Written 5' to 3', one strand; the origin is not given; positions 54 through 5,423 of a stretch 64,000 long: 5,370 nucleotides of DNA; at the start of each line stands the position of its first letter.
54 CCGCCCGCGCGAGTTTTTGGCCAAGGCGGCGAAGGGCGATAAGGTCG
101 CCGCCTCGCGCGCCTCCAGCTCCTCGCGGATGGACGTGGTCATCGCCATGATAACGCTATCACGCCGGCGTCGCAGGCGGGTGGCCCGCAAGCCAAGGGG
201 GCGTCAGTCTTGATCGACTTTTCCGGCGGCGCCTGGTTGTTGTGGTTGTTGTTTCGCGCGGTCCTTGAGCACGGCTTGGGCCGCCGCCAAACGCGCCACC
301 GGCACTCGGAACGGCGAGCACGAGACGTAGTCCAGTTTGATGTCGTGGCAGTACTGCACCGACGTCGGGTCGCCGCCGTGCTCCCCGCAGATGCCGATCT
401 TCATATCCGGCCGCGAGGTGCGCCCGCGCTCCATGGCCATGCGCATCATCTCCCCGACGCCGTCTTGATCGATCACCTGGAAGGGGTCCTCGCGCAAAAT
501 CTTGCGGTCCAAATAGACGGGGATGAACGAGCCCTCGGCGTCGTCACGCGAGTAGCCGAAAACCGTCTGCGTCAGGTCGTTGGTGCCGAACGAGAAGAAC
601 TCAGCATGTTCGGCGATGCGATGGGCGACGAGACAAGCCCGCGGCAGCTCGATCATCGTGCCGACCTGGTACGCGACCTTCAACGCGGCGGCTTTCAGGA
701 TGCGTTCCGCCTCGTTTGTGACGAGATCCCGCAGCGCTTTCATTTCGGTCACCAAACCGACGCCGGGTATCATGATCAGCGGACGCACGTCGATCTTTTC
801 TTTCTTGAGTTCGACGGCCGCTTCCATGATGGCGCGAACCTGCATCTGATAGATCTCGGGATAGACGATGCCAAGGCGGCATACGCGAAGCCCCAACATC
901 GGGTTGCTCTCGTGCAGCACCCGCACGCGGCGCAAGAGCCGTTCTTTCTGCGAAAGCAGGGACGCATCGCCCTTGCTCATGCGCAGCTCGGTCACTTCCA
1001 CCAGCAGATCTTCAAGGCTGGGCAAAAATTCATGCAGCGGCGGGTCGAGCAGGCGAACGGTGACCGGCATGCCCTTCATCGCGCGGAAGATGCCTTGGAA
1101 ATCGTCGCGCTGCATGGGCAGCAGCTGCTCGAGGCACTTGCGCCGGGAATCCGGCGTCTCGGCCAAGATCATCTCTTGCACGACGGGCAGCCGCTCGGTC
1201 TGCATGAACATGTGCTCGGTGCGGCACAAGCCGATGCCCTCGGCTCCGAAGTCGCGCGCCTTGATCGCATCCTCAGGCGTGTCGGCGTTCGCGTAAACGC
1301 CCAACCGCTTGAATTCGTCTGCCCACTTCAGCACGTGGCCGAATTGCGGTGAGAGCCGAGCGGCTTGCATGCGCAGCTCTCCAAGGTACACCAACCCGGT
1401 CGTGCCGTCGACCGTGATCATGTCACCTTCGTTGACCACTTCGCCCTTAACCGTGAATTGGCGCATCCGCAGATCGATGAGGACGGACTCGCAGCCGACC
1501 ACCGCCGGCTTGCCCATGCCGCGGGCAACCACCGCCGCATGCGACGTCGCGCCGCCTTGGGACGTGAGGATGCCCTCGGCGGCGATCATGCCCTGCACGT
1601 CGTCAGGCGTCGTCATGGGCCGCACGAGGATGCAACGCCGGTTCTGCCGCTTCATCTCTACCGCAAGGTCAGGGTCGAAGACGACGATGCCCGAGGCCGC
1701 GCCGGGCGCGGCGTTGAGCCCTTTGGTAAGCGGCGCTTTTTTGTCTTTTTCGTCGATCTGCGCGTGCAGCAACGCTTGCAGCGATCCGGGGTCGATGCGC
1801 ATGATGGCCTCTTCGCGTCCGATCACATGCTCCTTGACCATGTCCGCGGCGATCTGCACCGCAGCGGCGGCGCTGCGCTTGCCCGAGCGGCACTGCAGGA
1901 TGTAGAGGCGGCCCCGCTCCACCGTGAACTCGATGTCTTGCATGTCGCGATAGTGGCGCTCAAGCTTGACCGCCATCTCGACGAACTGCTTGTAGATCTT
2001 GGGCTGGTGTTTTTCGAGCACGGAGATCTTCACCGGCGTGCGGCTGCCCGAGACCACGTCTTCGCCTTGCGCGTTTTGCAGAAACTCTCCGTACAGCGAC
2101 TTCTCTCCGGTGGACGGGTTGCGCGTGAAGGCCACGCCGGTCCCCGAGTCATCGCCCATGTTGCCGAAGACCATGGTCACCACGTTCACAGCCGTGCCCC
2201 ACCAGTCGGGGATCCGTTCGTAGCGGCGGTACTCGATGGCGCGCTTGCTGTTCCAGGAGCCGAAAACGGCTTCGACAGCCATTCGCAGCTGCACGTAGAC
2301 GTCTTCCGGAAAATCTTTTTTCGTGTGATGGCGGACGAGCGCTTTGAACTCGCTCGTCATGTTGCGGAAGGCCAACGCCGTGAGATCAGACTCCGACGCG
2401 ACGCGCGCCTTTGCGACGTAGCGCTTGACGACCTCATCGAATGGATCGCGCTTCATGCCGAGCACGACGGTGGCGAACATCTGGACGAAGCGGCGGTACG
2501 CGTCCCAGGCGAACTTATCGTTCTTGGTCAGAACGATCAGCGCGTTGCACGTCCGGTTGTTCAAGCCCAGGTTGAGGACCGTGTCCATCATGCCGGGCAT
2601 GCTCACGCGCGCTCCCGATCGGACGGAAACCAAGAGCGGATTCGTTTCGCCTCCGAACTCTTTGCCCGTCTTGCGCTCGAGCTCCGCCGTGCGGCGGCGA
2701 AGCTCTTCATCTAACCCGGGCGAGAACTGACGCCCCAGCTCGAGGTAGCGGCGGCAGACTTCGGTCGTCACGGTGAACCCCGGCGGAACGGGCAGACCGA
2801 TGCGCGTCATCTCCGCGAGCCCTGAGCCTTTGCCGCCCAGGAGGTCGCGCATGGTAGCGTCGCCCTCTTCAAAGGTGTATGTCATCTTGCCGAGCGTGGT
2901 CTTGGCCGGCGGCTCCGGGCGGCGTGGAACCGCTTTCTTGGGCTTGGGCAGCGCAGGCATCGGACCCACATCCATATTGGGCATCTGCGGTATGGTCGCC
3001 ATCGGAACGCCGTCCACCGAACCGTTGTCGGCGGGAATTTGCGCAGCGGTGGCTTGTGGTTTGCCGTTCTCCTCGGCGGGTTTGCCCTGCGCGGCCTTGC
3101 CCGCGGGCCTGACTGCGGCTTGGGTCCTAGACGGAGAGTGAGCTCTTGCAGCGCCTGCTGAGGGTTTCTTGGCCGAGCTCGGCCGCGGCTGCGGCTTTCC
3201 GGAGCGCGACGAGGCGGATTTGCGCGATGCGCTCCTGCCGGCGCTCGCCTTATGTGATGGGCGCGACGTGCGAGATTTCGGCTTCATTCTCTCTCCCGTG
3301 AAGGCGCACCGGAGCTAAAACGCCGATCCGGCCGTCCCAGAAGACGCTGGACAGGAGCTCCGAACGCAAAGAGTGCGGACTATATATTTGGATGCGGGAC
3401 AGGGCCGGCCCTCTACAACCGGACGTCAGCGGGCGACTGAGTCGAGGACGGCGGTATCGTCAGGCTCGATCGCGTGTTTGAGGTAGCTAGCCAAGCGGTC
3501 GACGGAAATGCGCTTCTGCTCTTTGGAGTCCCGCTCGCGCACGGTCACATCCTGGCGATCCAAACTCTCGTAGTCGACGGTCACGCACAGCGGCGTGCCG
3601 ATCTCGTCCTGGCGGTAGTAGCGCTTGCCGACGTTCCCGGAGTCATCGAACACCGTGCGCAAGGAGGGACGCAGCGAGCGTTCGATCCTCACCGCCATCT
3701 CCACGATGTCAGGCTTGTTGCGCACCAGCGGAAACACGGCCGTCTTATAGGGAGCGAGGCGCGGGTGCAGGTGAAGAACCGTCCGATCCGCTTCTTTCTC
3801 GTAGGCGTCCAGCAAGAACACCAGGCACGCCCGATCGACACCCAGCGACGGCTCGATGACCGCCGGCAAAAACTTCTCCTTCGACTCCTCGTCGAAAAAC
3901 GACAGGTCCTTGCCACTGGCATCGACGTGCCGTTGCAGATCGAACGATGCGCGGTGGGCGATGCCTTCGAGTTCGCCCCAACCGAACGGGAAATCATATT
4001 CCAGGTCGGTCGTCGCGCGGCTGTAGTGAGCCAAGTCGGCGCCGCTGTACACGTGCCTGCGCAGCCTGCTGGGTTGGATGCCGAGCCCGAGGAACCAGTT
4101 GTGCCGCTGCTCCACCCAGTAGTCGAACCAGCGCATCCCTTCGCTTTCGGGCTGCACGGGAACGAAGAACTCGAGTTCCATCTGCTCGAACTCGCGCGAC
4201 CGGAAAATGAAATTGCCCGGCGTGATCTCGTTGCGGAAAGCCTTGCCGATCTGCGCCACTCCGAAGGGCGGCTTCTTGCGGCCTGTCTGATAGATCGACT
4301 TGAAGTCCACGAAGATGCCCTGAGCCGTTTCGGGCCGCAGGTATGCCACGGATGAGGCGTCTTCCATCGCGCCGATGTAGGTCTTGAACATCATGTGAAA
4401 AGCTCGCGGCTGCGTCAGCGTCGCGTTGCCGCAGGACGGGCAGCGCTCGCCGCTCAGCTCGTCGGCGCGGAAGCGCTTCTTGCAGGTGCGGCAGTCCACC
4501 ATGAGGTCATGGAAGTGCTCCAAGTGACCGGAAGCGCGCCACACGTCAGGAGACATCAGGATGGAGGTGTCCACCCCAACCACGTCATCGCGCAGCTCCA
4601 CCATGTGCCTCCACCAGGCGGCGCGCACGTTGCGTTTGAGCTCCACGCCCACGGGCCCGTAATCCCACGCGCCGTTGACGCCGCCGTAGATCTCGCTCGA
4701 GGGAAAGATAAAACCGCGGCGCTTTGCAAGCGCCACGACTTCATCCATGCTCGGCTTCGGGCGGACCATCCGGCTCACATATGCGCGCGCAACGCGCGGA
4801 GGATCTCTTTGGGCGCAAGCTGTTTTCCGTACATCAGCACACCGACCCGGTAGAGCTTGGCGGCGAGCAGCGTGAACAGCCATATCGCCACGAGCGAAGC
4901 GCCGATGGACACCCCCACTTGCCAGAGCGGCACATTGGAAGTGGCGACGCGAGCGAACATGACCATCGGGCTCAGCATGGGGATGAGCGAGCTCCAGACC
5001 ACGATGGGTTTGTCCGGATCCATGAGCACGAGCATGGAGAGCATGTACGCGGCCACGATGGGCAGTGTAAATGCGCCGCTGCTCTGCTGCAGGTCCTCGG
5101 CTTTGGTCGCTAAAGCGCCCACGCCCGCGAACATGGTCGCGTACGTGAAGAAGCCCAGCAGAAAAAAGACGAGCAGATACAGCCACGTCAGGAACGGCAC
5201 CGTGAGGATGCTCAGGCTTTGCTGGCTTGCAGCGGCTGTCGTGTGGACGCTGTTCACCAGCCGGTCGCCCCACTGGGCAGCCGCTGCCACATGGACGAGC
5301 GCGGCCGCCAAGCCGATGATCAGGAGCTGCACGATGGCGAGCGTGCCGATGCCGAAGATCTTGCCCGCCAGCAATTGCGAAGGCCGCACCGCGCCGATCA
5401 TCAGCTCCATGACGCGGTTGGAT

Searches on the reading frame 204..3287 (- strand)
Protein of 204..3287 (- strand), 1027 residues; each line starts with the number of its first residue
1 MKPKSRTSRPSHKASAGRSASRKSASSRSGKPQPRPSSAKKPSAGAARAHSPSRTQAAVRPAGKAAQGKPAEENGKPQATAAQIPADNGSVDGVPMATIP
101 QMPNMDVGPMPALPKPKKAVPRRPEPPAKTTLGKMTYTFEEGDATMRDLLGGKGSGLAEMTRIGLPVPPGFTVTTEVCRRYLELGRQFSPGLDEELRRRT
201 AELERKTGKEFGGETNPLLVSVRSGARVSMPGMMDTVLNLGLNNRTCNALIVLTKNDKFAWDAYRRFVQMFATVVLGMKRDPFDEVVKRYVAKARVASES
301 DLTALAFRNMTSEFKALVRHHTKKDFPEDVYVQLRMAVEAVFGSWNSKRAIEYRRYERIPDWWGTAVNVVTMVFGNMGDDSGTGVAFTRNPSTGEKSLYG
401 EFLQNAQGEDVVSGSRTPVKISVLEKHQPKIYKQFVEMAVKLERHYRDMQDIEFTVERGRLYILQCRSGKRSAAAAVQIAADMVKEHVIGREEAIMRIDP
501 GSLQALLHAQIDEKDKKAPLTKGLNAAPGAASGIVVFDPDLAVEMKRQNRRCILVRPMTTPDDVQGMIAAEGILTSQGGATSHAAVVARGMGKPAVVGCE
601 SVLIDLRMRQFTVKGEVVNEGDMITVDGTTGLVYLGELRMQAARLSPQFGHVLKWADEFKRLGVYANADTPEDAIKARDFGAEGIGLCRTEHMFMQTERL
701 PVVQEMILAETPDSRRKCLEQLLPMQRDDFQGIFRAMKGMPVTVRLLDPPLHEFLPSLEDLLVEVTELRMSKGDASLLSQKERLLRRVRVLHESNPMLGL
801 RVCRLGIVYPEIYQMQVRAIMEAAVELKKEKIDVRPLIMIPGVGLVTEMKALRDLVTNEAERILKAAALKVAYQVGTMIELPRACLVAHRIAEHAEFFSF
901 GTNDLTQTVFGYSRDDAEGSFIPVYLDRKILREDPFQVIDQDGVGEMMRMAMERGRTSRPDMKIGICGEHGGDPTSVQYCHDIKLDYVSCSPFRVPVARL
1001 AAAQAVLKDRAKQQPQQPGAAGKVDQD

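Call 13: search_protein_families(library=pfam, proteins=[window:204-3287:-], max_evalue=0.00001)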
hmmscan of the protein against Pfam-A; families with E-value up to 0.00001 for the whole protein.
window:204-3287:- (1027 aa): 3 families
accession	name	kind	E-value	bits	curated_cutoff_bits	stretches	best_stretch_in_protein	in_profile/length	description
PF02896.24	PEP-utilizers_C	-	1.6e-81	274.1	22.8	1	648-1005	6-291/293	PEP-utilising enzyme, PEP-binding domain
PF01326.24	PPDK_N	-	1.2e-52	179.7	27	3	188-429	77-228/328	Pyruvate phosphate dikinase, AMP/ATP-binding domain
PF00391.29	PEP-utilizers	-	3.5e-25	87.8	23.1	1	551-631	4-72/72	PEP-utilising enzyme, mobile domain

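Call 52: find_encoding_contigs(protein=window:204-3287:-, flank=10000, max_places=2)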
Protein window:204-3287:- (1027 aa): no gene with exactly this product is on record in the collection.

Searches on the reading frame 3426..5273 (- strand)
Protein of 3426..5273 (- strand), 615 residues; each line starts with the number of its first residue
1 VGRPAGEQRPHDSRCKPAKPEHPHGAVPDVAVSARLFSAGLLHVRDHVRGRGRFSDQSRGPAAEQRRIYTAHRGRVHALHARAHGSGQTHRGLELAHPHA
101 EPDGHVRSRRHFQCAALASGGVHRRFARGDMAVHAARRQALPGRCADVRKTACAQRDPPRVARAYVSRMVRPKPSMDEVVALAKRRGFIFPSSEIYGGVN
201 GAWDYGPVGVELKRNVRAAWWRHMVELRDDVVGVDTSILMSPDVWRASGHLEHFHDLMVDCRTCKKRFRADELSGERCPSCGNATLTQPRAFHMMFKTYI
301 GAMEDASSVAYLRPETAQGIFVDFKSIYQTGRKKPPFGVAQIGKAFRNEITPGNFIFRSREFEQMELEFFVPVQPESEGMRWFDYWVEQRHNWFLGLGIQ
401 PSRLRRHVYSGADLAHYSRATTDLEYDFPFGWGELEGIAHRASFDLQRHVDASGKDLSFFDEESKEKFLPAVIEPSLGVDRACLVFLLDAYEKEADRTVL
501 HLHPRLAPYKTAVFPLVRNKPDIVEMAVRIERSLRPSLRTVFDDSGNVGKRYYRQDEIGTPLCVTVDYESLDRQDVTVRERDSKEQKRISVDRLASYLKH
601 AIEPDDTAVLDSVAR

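Call 13: search_protein_families(library=pfam, proteins=[window:3426-5273:-], max_evalue=0.00001)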
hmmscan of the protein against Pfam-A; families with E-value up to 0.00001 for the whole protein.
window:3426-5273:- (615 aa): 2 families
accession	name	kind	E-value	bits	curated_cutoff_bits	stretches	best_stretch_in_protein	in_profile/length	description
PF03129.25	HGTP_anticodon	-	1.7e-17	63.8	21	1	512-599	3-92/94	Anticodon binding domain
PF00587.30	tRNA-synt_2b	-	5.3e-06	27.1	29.3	1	310-485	11-174/179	tRNA synthetase class II core domain (G, H, P, S and T)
